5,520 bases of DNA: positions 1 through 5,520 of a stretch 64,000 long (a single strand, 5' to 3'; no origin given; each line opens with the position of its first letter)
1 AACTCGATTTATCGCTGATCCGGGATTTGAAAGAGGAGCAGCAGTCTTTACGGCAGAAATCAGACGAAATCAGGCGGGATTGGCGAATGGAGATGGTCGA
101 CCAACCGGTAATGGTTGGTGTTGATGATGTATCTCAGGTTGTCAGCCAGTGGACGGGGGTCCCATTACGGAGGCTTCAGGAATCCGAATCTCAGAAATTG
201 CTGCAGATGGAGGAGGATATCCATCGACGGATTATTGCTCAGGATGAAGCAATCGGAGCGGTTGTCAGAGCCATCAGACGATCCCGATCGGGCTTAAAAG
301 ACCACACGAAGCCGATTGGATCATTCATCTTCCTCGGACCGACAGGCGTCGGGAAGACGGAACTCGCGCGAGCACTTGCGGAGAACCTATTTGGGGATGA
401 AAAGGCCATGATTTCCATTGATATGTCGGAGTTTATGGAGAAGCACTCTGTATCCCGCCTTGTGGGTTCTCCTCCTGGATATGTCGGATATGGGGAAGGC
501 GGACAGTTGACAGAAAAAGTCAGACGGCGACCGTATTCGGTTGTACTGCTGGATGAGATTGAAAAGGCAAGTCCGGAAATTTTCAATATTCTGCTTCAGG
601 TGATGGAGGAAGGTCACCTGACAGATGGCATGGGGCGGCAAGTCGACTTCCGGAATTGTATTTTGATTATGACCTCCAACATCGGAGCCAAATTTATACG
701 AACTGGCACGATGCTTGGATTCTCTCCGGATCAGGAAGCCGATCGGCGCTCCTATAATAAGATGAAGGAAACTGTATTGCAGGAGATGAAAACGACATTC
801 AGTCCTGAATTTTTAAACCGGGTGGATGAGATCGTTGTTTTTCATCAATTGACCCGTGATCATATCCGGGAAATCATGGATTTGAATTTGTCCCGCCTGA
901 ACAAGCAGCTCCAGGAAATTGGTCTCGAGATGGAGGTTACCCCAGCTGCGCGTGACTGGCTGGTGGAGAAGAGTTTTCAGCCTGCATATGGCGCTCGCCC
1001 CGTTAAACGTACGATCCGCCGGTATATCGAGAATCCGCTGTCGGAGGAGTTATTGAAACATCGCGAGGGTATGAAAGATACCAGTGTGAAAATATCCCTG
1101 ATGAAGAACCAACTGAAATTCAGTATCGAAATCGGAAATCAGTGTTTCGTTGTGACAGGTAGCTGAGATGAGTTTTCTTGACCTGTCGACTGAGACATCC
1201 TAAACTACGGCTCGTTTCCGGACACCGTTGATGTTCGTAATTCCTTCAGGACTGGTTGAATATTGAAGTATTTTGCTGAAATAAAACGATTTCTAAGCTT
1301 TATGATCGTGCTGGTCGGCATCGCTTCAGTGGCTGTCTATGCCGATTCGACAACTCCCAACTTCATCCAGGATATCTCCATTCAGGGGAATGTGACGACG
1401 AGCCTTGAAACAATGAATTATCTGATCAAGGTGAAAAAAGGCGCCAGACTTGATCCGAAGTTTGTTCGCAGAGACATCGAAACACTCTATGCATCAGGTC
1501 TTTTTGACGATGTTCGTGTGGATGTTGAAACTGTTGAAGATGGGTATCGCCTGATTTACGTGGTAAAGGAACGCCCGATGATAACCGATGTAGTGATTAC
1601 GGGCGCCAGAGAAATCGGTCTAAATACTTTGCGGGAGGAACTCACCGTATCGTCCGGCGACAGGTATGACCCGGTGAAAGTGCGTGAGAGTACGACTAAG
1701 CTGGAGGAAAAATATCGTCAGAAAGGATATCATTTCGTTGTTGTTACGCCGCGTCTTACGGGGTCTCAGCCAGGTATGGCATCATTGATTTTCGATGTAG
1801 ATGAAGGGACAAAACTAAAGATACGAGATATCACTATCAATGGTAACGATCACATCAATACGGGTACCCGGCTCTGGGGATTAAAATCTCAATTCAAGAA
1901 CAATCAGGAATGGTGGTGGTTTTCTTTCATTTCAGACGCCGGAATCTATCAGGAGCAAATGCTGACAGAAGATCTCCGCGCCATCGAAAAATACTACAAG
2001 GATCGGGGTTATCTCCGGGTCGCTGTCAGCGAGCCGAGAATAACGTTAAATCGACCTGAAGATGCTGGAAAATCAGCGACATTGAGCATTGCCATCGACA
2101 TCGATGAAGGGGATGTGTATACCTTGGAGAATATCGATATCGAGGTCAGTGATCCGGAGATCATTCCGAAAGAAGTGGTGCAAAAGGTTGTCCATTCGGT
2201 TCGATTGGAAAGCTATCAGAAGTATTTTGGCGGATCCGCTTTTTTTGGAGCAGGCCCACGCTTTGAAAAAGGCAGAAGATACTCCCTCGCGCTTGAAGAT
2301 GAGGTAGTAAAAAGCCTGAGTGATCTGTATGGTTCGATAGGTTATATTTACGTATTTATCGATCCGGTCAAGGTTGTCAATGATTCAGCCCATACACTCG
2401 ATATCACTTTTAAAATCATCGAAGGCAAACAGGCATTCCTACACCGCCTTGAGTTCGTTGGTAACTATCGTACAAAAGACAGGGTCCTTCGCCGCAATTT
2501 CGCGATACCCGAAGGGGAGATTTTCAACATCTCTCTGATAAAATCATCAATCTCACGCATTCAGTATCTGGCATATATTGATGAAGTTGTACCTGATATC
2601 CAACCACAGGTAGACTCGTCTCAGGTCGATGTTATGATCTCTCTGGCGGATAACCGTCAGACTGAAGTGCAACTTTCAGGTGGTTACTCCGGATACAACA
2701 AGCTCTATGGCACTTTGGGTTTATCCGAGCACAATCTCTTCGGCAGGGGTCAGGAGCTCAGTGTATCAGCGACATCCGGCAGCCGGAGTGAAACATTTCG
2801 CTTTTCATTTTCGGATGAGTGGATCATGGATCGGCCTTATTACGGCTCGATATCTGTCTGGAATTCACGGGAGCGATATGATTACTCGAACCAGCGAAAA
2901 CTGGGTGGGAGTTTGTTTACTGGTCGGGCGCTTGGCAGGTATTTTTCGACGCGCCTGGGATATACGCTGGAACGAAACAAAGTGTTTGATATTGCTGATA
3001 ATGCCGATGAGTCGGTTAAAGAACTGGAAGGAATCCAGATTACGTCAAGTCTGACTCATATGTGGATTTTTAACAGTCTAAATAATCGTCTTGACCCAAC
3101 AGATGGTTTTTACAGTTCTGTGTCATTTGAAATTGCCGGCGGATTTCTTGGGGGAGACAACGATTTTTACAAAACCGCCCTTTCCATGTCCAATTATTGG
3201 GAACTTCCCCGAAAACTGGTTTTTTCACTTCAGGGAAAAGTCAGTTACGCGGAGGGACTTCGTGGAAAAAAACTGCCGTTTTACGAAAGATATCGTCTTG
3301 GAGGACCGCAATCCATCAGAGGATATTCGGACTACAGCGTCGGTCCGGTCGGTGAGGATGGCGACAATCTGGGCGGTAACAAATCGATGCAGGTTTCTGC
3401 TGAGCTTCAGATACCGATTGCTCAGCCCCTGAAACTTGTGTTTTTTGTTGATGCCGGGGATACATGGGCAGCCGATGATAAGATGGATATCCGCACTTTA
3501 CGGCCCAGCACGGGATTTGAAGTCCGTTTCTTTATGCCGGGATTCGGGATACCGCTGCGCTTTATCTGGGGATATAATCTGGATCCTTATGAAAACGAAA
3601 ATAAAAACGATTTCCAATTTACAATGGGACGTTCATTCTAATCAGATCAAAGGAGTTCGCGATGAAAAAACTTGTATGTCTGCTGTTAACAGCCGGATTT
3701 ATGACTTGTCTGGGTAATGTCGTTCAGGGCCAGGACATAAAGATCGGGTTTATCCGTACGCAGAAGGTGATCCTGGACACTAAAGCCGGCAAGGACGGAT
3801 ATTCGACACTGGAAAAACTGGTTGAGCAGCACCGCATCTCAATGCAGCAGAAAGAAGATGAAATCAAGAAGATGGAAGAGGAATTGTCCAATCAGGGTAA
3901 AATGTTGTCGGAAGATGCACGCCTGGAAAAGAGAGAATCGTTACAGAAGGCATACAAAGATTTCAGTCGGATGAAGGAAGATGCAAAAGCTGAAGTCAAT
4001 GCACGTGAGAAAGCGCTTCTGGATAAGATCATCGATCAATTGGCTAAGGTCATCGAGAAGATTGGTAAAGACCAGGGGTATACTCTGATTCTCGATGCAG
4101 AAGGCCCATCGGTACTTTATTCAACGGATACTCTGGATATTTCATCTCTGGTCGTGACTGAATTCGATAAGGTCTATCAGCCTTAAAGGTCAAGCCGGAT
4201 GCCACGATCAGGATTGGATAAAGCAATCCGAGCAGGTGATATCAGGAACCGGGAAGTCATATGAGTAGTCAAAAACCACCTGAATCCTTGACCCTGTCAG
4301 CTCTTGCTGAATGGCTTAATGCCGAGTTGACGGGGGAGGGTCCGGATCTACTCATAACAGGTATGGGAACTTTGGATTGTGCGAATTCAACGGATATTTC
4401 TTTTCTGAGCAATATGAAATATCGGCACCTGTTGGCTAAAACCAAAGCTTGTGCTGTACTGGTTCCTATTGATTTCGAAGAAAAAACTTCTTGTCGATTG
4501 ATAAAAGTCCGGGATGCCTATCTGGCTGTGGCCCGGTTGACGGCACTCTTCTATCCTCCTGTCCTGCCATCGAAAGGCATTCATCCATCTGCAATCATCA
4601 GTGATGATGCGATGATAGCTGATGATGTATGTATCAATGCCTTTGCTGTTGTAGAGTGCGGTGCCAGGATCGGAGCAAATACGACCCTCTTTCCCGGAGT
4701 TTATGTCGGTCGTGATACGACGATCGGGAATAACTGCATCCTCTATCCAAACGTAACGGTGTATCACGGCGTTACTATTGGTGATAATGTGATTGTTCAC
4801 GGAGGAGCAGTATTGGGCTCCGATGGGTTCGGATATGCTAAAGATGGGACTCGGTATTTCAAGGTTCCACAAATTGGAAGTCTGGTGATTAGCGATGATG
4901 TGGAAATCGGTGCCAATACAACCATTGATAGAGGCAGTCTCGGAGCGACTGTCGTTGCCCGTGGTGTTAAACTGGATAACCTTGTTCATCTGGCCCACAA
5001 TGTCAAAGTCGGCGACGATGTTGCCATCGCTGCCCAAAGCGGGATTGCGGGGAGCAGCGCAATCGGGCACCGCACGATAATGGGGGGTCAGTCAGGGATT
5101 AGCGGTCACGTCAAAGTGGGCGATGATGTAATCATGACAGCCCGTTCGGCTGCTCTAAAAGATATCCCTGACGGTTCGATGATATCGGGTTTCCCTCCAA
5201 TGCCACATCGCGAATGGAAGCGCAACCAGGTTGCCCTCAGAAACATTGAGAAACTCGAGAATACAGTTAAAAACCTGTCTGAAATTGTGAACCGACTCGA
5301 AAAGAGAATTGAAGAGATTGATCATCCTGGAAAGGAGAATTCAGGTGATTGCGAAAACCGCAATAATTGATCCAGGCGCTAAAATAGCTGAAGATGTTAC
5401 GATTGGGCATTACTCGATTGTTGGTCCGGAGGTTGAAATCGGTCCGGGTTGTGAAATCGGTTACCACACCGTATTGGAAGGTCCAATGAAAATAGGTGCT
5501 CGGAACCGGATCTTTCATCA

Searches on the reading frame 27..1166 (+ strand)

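Call 25: search_protein_families(library=pfam, proteins=[window:27-1166:+], max_evalue=0.00001)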
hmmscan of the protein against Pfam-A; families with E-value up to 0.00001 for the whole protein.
window:27-1166:+ (379 aa): 5 families
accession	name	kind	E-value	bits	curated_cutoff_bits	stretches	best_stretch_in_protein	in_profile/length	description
PF07724.20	AAA_2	-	7.2e-68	228.3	27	1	95-269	1-166/166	AAA domain (Cdc48 subfamily)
PF10431.15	ClpB_D2-small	-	3e-24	85.3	21.9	1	275-346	1-72/81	C-terminal, D2-small domain, of ClpB protein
PF07728.20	AAA_5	-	1.2e-12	48.5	22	1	100-219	2-123/139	AAA domain (dynein-related subfamily)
PF00004.35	AAA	-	1.8e-10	41.8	21.2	1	101-219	2-110/131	ATPase family associated with various cellular activities (AAA)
PF00158.32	Sigma54_activat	-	1.2e-07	32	20.2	1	99-204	24-127/168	Sigma-54 interaction domain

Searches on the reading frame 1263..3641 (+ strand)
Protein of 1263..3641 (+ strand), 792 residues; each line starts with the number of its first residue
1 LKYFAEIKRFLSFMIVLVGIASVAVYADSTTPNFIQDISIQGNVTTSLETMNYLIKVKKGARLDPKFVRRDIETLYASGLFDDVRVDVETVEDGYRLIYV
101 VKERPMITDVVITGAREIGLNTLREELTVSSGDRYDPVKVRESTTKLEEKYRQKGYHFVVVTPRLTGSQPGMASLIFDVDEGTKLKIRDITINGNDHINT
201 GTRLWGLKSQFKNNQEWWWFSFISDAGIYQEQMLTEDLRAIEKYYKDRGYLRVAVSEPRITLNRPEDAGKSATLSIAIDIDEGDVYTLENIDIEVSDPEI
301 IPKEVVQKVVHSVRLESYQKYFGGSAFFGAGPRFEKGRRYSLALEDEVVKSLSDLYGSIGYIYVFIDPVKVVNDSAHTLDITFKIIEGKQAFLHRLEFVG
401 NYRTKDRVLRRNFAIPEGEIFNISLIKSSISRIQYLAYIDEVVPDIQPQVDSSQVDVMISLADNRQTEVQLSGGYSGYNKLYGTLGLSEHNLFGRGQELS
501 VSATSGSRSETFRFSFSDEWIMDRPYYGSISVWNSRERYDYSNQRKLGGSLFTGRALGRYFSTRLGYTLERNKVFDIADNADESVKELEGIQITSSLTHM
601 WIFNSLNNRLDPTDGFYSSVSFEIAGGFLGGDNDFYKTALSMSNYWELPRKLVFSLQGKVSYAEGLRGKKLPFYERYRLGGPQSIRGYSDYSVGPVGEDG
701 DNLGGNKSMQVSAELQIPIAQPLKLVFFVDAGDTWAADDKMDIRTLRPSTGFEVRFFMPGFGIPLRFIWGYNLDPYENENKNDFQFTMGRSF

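Call 25: search_protein_families(library=pfam, proteins=[window:1263-3641:+], max_evalue=0.00001)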
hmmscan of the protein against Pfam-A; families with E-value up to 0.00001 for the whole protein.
window:1263-3641:+ (792 aa): 2 families
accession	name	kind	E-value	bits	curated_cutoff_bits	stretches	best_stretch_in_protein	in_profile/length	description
PF01103.29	Omp85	-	5.9e-61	207.2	24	1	491-792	1-325/325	Omp85 superfamily domain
PF07244.20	POTRA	-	3.2e-43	146.7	21.3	4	106-182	2-79/79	Surface antigen variable number repeat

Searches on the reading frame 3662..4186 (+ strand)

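Call 25: search_protein_families(library=pfam, proteins=[window:3662-4186:+], max_evalue=0.00001)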
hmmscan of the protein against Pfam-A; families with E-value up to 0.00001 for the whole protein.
window:3662-4186:+ (174 aa): 1 family
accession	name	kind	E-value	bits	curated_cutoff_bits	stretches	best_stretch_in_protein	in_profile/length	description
PF03938.19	OmpH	-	3.3e-28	99.1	32.4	1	27-167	1-140/141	Outer membrane protein (OmpH-like)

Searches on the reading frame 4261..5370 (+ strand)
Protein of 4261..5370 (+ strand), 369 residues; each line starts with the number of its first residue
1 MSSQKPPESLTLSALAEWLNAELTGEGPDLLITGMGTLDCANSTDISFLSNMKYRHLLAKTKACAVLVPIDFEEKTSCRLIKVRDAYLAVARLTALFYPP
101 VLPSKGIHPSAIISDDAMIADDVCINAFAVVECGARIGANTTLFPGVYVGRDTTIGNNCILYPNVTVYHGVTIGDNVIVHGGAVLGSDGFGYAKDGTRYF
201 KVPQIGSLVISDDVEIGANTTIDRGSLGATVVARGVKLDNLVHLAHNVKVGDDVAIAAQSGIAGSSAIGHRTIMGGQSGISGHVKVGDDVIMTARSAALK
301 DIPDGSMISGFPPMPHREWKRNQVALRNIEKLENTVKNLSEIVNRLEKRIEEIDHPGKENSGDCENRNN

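Call 25: search_protein_families(library=pfam, proteins=[window:4261-5370:+], max_evalue=0.00001)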
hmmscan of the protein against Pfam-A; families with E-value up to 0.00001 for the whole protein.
window:4261-5370:+ (369 aa): 4 families
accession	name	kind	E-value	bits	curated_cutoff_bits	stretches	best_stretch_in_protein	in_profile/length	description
PF00132.30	Hexapep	-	4.8e-27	92.9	27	3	152-186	1-35/36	Bacterial transferase hexapeptide (six repeats)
PF04613.19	LpxD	-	4.9e-19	68.4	30.8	1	29-96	1-70/70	UDP-3-O-[3-hydroxymyristoyl] glucosamine N-acyltransferase, LpxD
PF25084.1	LbH_EIF2B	-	9.7e-11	42.1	54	0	108-187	19-95/105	EIF2B subunit epsilon LbH domain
PF14602.12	Hexapep_2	-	5.1e-06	26.5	27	0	131-162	4-33/34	Hexapeptide repeat of succinyl-transferase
